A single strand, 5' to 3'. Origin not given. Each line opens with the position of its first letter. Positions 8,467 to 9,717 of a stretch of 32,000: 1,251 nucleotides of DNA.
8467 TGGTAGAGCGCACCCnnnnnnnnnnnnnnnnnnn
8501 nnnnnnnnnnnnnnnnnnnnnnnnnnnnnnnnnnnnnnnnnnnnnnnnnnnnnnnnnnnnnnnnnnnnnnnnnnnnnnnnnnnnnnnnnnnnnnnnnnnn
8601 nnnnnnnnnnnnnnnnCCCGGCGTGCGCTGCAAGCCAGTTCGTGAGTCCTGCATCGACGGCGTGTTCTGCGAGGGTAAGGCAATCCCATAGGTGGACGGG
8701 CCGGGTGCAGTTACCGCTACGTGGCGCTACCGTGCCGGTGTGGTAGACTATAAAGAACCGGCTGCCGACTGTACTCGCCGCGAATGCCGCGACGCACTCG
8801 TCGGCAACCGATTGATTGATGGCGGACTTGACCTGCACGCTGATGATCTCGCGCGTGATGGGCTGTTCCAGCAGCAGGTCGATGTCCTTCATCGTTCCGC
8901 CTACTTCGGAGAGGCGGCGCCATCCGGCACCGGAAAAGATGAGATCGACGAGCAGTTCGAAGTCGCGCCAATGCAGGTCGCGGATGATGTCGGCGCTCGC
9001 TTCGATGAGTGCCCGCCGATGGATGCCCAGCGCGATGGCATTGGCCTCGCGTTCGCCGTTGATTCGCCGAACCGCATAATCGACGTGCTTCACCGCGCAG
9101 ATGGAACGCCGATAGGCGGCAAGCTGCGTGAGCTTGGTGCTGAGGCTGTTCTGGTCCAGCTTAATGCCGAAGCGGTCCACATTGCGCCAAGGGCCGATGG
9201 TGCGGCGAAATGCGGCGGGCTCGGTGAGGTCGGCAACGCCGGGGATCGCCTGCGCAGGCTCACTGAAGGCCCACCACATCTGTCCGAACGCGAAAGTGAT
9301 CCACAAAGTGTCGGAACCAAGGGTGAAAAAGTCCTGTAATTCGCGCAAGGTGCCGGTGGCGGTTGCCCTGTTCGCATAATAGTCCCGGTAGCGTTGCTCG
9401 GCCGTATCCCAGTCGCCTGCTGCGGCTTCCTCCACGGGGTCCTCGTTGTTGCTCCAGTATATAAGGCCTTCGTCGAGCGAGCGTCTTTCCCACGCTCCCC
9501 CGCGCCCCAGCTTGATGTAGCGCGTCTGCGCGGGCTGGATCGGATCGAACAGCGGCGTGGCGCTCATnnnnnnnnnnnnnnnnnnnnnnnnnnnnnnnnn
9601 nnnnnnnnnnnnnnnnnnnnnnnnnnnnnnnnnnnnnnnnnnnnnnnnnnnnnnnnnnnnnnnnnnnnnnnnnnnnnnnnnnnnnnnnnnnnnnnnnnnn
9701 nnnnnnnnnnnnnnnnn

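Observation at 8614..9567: Stand-alone Mrr-type nuclease with an unrecognised N-terminal domain as terminal cargo of the island: candidate single-gene anti-phage effector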

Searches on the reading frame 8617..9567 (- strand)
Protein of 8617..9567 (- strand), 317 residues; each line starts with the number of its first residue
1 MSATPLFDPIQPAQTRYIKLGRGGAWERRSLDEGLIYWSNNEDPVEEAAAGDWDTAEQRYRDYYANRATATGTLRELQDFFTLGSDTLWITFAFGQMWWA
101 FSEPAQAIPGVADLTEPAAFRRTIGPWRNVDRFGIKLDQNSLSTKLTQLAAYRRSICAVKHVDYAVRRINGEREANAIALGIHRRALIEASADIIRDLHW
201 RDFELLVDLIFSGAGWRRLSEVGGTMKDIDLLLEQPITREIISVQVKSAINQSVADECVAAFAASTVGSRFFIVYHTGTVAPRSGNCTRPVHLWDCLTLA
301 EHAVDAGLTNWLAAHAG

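Call 4: search_protein_families(library=pfam, proteins=[window:8617-9567:-], max_evalue=1)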
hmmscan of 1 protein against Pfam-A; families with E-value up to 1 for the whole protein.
window:8617-9567:- (317 aa): 1 family
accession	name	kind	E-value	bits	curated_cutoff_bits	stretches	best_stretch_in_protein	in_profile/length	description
PF04471.18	Mrr_cat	-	3.8e-07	30.6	21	1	195-301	1-113/115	Restriction endonuclease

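Call 5: search_protein_families(library=padloc, proteins=[window:8617-9567:-], max_evalue=1)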
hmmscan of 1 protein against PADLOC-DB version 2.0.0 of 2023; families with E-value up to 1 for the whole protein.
window:8617-9567:- (317 aa): 0 families

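Call 6: search_protein_families(library=ncbifam, proteins=[window:8617-9567:-], max_evalue=1)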
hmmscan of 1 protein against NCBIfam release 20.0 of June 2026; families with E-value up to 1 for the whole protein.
window:8617-9567:- (317 aa): 1 family
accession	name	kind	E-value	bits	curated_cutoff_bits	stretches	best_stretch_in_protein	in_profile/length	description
NF051887.1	PheS_related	equivalog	0.059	12.5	300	1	171-254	201-283/349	PheS-related mystery ligase SrmL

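Call 10: search_protein_families(library=phrogs, proteins=[window:8617-9567:-], max_evalue=1)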
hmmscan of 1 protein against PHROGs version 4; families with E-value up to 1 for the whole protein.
window:8617-9567:- (317 aa): 0 families

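Call 14: find_homologous_proteins(query=window:8617-9567:-)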
Query window:8617-9567:- (317 aa): 372 proteins with E <= 0.001 among 3853 candidates; the best 120 are listed.
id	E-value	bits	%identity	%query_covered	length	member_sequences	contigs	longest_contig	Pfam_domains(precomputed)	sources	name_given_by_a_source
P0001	2.4e-213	725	100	100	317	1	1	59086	PF04471.19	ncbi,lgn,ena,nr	ncbi:MAG TPA: restriction endonuclease [Novosphingobium sp.]|nr:restriction endonuclease [Novosphing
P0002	6.2e-133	461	66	99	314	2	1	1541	PF04471.19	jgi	jgi:hypothetical protein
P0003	9.6e-133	461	66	100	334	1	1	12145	PF04471.19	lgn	-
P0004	1.3e-123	431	62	100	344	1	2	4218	PF04471.19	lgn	-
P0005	1.8e-97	345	57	96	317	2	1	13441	PF04471.19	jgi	jgi:hypothetical protein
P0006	7.4e-96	339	55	97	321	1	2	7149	PF04471.19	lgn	-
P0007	8.7e-95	336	55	97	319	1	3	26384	PF04471.19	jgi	jgi:hypothetical protein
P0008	9.0e-94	333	54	97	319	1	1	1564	PF04471.19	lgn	-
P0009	1.0e-93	332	55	97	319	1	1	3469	PF04471.19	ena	-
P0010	1.3e-93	332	55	96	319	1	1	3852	PF04471.19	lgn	-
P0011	3.7e-93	331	54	97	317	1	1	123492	PF04471.19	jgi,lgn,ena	-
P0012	6.0e-93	330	54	97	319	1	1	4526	PF04471.19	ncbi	-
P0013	1.9e-91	325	53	97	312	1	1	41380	PF04471.19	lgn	-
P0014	2.0e-91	325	54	98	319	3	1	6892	PF04471.19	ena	-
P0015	2.3e-91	325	54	97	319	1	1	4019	PF04471.19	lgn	-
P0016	2.3e-91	325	54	96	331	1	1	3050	PF04471.19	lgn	-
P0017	5.7e-91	323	54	98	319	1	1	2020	PF04471.19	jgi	jgi:hypothetical protein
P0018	2.6e-90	321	54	96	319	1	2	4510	PF04471.19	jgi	jgi:hypothetical protein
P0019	4.0e-90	321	53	97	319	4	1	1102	PF04471.19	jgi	-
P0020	4.4e-90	321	50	98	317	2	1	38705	PF04471.19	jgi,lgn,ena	-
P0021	1.5e-89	319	52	98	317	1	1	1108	PF04471.19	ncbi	-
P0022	2.1e-89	318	53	97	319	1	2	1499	PF04471.19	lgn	-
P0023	9.8e-89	316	51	98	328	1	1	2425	PF04471.19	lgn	-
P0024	2.2e-88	315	51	97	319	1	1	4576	PF04471.19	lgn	-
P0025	3.4e-88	314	53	97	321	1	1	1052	PF04471.19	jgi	jgi:hypothetical protein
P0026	7.3e-88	313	51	97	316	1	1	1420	PF04471.19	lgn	-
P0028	1.4e-86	309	51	98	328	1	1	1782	PF04471.19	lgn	-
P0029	4.3e-86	307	51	97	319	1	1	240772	PF04471.19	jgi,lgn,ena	-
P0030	1.1e-85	306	51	97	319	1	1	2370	PF04471.19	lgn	-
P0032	3.5e-85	304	51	97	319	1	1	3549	PF04471.19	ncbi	-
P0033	4.0e-85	304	50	97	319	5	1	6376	PF04471.19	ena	-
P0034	4.5e-85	304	55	87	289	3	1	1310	PF04471.19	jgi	jgi:hypothetical protein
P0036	2.1e-83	299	50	96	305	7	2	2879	PF04471.19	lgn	-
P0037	6.5e-83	297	48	97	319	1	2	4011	PF04471.19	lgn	-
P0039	9.2e-83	296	51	97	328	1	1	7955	PF04471.19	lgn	-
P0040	2.3e-82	295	50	97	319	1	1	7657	PF04471.19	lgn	-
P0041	2.4e-82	295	51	96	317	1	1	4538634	-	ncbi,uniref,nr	ncbi:restriction endonuclease [Sphingomonas profundi]|uniref:restriction endonuclease n=1 Tax=Alteri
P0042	5.3e-82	294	50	96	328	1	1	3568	PF04471.19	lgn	-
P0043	2.4e-81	292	50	96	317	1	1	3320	PF04471.19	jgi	jgi:hypothetical protein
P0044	9.6e-81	290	53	85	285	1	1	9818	PF04471.19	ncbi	ncbi:MAG: restriction endonuclease, partial [Sphingobium sp.]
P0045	4.3e-80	288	45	98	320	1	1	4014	PF04471.19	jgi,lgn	jgi:hypothetical protein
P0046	1.6e-79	286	50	96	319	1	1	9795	PF04471.19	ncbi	-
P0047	2.8e-79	285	55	81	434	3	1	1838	PF04471.19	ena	-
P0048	5.8e-79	284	48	95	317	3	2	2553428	-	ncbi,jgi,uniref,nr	ncbi:restriction endonuclease [Novosphingobium sp. Chol11]|jgi:hypothetical protein|uniref:restricti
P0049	2.6e-78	282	48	96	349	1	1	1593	PF04471.19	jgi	jgi:hypothetical protein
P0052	1.3e-77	279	52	92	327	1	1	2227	PF04471.19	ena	-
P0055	6.8e-77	277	51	94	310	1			PF04471.19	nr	nr:restriction endonuclease [Sphingomonas sp.]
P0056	1.6e-76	276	44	97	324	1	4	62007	PF04471.19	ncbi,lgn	-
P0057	1.8e-76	276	48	98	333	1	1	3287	PF04471.19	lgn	-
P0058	2.0e-76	276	46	97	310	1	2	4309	PF04471.19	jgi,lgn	jgi:hypothetical protein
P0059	1.9e-75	272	46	97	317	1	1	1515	PF04471.19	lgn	-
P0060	2.3e-75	272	46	98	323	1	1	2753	PF04471.19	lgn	-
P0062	1.7e-74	269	45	100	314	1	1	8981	PF04471.19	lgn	-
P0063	1.9e-74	269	45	97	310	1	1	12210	PF04471.19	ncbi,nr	ncbi:MAG: restriction endonuclease [Proteobacteria bacterium]|nr:restriction endonuclease [Pseudomon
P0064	3.2e-74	268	45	97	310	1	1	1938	PF04471.19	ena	-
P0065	7.3e-74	267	55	79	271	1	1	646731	PF04471.19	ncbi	ncbi:restriction endonuclease, partial [Sphingosinicella rhizophila]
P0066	8.8e-74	267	46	96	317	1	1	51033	PF04471.19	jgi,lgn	jgi:hypothetical protein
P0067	1.0e-73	267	44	98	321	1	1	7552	PF04471.19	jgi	-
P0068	3.4e-73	265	46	95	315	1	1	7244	PF04471.19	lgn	-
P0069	5.3e-72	261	45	97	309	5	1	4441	PF04471.19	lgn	-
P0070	1.3e-71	260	45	96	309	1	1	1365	PF04471.19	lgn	-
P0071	2.8e-71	259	47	95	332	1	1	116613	PF04471.19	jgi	-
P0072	6.9e-71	257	46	97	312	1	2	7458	PF04471.19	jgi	jgi:hypothetical protein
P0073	7.9e-71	257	46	96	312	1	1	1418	PF04471.19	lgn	-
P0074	1.3e-70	256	44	96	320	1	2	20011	PF04471.19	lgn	-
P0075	1.7e-70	256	44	98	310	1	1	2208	PF04471.19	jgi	jgi:hypothetical protein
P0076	3.2e-70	255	46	95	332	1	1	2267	PF04471.19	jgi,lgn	jgi:hypothetical protein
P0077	4.7e-70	255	45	96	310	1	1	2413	PF04471.19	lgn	-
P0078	8.6e-70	254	44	96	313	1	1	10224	PF04471.19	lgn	-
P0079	8.9e-70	254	45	97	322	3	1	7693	PF04471.19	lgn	-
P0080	1.3e-69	253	41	98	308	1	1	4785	PF04471.19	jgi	-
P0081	6.0e-69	251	42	100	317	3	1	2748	PF04471.19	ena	-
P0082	9.1e-69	250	42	97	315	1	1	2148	PF04471.19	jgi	jgi:hypothetical protein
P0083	1.5e-68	250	45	97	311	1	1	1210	PF04471.19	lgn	-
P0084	1.5e-68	250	41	97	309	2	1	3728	PF04471.19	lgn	-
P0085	1.6e-68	250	43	98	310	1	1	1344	PF04471.19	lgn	-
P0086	2.0e-68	249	44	96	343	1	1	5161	PF04471.19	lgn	-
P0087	2.1e-68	249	47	97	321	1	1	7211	PF04471.19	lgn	-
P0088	2.1e-68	249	45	98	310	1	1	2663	PF04471.19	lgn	-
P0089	3.8e-68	248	44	97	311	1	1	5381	PF04471.19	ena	-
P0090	4.1e-68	248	45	97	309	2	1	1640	PF04471.19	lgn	-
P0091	4.7e-68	248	45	97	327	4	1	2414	PF04471.19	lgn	-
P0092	5.2e-68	248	45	98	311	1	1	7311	PF04471.19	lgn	-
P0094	8.9e-68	247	44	97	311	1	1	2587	PF04471.19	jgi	jgi:hypothetical protein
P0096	1.0e-67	247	45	97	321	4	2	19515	PF04471.19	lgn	-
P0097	1.7e-67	246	45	100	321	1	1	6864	PF04471.19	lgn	-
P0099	3.1e-67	245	44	97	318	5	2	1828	PF04471.19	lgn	-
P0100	3.2e-67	245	44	99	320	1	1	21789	PF04471.19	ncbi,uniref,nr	ncbi:hypothetical protein Q8W71_29050 [Methylobacterium sp. NEAU 140]|uniref:restriction endonucleas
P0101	3.6e-67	245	43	98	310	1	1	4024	PF04471.19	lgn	-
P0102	6.1e-67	244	42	98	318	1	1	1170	PF04471.19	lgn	-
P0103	6.8e-67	244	46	96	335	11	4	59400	PF04471.19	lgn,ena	-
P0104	8.5e-67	244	44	96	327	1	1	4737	PF04471.19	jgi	jgi:hypothetical protein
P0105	8.6e-67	244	43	97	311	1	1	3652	PF04471.19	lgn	-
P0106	9.1e-67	244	43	97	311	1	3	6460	PF04471.19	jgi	jgi:hypothetical protein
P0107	9.4e-67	244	42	100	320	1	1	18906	PF04471.19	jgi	jgi:hypothetical protein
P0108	1.3e-66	243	43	98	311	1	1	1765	PF04471.19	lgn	-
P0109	1.7e-66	243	43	96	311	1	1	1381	PF04471.19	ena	-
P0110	1.9e-66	243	43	96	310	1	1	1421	PF04471.19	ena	-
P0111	3.4e-66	242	42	98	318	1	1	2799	PF04471.19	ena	-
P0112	5.0e-66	241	45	97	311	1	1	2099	PF04471.19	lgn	-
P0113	9.5e-66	241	43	97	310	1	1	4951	PF04471.19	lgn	-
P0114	9.6e-66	241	45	96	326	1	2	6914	PF04471.19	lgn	-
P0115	1.0e-65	240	42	97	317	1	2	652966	PF04471.19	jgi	jgi:hypothetical protein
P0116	1.0e-65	240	43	97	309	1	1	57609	PF04471.19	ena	-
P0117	1.4e-65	240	52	79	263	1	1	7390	PF04471.19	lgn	-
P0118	1.8e-65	240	43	96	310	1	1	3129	PF04471.19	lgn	-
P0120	2.3e-65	239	43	98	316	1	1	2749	PF04471.19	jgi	jgi:hypothetical protein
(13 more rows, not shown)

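Call 15: search_solved_structures(query=window:8617-9567:-, max_evalue=10, show_alignments=2)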
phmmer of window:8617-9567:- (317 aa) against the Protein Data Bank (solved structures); distinct sequences matched with E-value up to 10: 1.
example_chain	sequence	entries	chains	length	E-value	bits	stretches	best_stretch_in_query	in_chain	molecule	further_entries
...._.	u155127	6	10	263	0.8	12.4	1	147-257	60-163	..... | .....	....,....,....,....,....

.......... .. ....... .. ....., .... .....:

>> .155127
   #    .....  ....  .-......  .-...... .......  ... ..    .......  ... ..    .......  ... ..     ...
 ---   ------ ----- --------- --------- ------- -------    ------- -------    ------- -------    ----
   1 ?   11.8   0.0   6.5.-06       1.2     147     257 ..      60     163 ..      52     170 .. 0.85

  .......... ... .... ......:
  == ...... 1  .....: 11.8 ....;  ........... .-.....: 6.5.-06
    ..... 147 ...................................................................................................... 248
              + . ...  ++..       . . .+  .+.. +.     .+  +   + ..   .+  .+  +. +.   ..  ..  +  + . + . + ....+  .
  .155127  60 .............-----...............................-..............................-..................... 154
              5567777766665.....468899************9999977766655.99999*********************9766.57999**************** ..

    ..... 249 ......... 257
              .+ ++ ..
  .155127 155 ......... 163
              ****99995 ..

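Call 21: find_encoding_contigs(protein=P0041, flank=10000, max_places=2)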
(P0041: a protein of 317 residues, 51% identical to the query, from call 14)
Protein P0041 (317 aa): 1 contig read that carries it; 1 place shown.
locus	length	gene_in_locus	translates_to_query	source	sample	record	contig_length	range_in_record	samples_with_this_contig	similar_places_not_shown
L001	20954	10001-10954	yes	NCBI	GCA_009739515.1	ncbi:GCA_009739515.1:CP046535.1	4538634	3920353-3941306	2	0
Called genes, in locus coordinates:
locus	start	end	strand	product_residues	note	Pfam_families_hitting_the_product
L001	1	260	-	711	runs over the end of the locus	PF13380:CoA_binding_2, PF13607:Succ_CoA_lig, PF13549:ATP-grasp_5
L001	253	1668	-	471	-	PF00171:Aldedh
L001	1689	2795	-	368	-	PF08240:ADH_N, PF16912:Glu_dehyd_C, PF00107:ADH_zinc_N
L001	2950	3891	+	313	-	PF00126:HTH_1, PF03466:LysR_substrate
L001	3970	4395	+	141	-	-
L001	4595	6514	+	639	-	PF18566:Ldi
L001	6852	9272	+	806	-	PF07715:Plug, PF00593:TonB_dep_Rec_b-barrel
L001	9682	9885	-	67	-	PF13560:HTH_31, PF12844:HTH_19, PF01381:HTH_3, PF13443:HTH_26 (weak)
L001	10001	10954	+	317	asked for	-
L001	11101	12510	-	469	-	PF17289:Terminase_6C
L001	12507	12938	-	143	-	PF18932:DUF5681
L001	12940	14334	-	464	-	PF02195:ParB_N, PF01555:N6_N4_Mtase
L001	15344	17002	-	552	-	PF00239:Resolvase, PF07508:Recombinase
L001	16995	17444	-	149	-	PF11149:DUF2924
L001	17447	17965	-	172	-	PF11994:DUF3489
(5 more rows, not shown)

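Call 22: find_encoding_contigs(protein=P0048, flank=10000, max_places=2)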
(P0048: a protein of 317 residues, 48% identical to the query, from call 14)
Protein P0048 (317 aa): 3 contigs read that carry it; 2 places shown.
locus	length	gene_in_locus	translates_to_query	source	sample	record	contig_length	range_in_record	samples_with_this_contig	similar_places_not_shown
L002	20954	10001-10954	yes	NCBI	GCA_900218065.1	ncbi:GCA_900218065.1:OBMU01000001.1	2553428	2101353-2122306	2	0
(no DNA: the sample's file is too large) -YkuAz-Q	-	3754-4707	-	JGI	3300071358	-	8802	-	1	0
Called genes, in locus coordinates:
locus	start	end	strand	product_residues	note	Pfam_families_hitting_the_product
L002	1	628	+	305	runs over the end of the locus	PF06283:ThuA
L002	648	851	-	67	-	-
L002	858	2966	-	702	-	PF00072:Response_reg, PF08447:PAS_3, PF00512:HisKA, PF02518:HATPase_c, PF00072:Response_reg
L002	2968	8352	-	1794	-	PF00672:HAMP, PF18947:HAMP_2, PF00672:HAMP, PF18947:HAMP_2, PF00672:HAMP, PF18947:HAMP_2, PF00672:HAMP, PF18947:HAMP_2, +17 more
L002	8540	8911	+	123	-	-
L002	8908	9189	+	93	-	PF19447:DUF5985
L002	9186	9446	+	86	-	PF19447:DUF5985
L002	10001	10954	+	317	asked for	-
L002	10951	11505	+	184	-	-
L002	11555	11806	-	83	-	-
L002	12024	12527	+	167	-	PF11994:DUF3489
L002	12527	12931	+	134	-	PF11149:DUF2924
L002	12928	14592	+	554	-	PF00239:Resolvase, PF07508:Recombinase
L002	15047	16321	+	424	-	-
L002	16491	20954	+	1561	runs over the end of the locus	PF21075:GDH_ACT1, PF21073:GDH_HM1, PF21076:GDH_ACT2, PF21079:GDH_HM2 (weak), PF21077:GDH_ACT3, PF21078:GDH_HM3, PF05088:Bac_GDH_CD, PF21074:GDH_C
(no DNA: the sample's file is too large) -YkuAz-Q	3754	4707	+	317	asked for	-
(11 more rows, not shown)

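Call 23: find_encoding_contigs(protein=P0029, flank=10000, max_places=2)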
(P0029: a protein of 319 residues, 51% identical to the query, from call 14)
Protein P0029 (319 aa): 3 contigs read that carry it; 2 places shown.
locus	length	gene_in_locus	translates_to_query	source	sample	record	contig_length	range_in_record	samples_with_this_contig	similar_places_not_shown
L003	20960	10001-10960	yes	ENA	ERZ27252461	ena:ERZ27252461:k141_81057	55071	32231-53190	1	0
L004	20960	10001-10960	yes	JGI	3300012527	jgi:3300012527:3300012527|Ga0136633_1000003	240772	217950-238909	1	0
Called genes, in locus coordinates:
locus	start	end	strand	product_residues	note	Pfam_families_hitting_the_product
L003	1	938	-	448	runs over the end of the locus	PF00072:Response_reg, PF00158:Sigma54_activat, PF14532:Sigma54_activ_2, PF25601:AAA_lid_14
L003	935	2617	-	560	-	PF02743:dCache_1, PF02518:HATPase_c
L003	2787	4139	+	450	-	PF00375:SDF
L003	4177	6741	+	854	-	PF07715:Plug, PF00593:TonB_dep_Rec_b-barrel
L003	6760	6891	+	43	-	-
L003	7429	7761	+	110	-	-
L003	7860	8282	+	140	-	PF02411:MerT (weak)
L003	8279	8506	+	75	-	-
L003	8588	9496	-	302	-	PF00561:Abhydrolase_1, PF12697:Abhydrolase_6 (weak), PF12146:Hydrolase_4 (weak)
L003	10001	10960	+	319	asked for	PF04471:Mrr_cat (weak)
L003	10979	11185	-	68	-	-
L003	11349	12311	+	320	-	-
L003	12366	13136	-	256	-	PF18932:DUF5681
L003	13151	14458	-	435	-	PF02195:ParB_N (weak), PF01555:N6_N4_Mtase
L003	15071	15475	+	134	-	-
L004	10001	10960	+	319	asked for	PF04471:Mrr_cat (weak)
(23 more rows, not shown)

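Call 25: find_encoding_contigs(protein=P0115, flank=10000, max_places=1)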
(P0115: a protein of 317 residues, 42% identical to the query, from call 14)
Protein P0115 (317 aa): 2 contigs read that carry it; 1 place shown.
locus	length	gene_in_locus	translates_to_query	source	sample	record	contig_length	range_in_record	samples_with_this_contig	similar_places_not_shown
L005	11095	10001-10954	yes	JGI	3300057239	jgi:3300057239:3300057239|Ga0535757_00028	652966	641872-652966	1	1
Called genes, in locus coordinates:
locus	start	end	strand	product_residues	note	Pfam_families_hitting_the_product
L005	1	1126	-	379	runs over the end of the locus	-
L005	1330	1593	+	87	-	-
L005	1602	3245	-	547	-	PF00239:Resolvase, PF07508:Recombinase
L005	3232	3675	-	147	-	PF11149:DUF2924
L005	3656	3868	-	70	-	-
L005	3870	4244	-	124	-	PF11994:DUF3489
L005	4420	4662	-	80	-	-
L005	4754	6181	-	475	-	PF17289:Terminase_6C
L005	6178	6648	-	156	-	PF18932:DUF5681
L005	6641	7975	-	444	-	PF02195:ParB_N, PF01555:N6_N4_Mtase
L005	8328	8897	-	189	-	-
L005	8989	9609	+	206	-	-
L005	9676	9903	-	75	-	PF12844:HTH_19, PF13560:HTH_31, PF01381:HTH_3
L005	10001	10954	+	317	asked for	PF04471:Mrr_cat (faint)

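Call 26: find_encoding_contigs(protein=P0011, flank=10000, max_places=1)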
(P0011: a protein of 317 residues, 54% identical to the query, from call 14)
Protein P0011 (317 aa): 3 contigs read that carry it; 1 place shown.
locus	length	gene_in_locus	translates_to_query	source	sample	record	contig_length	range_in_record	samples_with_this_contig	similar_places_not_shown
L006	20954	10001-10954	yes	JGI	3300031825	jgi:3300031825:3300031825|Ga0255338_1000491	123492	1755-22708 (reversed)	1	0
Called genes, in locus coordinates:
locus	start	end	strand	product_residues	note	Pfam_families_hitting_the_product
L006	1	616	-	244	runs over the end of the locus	PF09339:HTH_IclR, PF01614:IclR_C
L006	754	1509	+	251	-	PF01557:FAA_hydrolase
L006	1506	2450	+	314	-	PF01118:Semialdhyde_dh (weak), PF09290:AcetDehyd-dimer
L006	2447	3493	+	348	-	PF00682:HMGL-like, PF07836:DmpG_comm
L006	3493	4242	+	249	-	PF01012:ETF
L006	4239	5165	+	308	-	PF01012:ETF, PF00766:ETF_alpha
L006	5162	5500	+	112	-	-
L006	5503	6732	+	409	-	PF01134:GIDA (faint), PF01266:DAO (faint), PF01494:FAD_binding_3 (faint), PF07992:Pyr_redox_2, PF13738:Pyr_redox_3, PF00070:Pyr_redox, PF13450:NAD_binding_8 (weak), PF14759:Reductase_C, +2 more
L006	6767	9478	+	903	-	PF01326:PPDK_N, PF00391:PEP-utilizers, PF02896:PEP-utilizers_C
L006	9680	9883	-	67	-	PF13744:HTH_37 (weak), PF13560:HTH_31, PF12844:HTH_19, PF01381:HTH_3, PF13443:HTH_26 (weak)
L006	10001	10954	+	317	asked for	PF04471:Mrr_cat (weak)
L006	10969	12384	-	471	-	PF17289:Terminase_6C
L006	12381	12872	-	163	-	PF18932:DUF5681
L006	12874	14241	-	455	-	PF01555:N6_N4_Mtase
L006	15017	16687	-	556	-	PF00239:Resolvase, PF07508:Recombinase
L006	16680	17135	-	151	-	PF11149:DUF2924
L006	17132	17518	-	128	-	PF11994:DUF3489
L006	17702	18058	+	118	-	-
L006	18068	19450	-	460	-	PF01571:GCV_T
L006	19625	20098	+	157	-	PF04828:GFA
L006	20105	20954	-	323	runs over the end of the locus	PF14525:AraC_binding_2, PF12833:HTH_18, PF00165:HTH_AraC (weak)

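Call 27: find_encoding_contigs(protein=P0071, flank=10000, max_places=1)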
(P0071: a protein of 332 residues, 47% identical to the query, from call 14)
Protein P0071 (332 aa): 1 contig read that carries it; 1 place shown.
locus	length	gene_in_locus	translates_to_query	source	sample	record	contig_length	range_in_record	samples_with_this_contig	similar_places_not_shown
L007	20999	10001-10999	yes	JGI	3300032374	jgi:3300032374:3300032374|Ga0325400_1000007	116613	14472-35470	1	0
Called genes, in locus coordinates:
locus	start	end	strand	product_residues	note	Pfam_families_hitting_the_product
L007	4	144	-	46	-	-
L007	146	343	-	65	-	-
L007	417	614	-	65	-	-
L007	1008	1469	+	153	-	-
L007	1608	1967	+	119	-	-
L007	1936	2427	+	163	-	PF12802:MarR_2 (weak)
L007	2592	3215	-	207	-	PF02586:SRAP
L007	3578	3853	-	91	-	-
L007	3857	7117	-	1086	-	PF02811:PHP (weak), PF07733:DNA_pol3_alpha, PF17657:DNA_pol3_finger, PF14579:HHH_6, PF01336:tRNA_anti-codon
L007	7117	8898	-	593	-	PF00817:IMS, PF11799:IMS_C (weak)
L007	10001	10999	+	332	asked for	PF04471:Mrr_cat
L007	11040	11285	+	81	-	-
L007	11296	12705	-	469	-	PF17289:Terminase_6C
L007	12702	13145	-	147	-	PF18932:DUF5681 (weak)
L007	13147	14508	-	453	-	PF02195:ParB_N (weak), PF01555:N6_N4_Mtase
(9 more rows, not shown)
